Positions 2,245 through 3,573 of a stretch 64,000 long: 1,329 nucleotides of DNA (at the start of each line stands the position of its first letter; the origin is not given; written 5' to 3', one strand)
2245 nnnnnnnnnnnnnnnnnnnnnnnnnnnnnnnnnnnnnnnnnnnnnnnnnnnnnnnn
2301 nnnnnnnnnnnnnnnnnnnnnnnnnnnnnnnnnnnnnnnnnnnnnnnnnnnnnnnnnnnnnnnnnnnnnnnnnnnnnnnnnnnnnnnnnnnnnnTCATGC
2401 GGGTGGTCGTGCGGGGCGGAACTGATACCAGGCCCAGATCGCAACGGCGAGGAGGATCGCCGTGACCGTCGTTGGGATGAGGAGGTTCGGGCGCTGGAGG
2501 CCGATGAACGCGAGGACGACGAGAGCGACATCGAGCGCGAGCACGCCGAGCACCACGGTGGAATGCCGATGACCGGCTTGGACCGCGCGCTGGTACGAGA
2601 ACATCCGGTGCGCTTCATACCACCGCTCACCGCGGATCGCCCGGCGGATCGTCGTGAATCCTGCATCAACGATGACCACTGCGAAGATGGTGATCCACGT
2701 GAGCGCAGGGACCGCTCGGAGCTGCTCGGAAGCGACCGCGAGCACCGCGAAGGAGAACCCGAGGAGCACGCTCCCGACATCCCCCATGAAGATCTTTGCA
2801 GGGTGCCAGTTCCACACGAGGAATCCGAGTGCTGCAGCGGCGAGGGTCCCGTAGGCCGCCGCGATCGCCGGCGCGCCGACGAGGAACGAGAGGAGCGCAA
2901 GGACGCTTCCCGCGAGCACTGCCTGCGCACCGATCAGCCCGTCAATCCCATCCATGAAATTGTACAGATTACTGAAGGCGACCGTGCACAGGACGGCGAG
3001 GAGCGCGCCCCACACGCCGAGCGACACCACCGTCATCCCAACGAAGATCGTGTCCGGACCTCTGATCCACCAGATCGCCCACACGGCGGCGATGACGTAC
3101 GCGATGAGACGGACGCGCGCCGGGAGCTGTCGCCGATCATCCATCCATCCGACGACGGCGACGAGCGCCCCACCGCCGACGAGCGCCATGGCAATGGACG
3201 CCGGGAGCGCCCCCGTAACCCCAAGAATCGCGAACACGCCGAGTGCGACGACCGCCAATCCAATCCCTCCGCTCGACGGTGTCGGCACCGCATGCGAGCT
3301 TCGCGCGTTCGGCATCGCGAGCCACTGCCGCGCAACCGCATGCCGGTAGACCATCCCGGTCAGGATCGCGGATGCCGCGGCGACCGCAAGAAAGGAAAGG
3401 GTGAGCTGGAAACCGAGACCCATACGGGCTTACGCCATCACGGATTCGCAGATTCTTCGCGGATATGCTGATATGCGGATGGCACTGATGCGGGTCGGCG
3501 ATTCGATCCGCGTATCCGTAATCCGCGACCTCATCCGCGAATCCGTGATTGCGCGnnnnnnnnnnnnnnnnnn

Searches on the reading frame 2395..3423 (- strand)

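Call 42: search_protein_families(library=pfam, proteins=[window:2395-3423:-], max_evalue=0.001)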
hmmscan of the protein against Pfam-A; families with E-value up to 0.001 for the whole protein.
window:2395-3423:- (342 aa): 1 family
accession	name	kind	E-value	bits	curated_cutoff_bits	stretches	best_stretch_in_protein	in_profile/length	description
PF00953.26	Glycos_transf_4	-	1.7e-36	126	27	1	80-232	3-159/160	Glycosyl transferase family 4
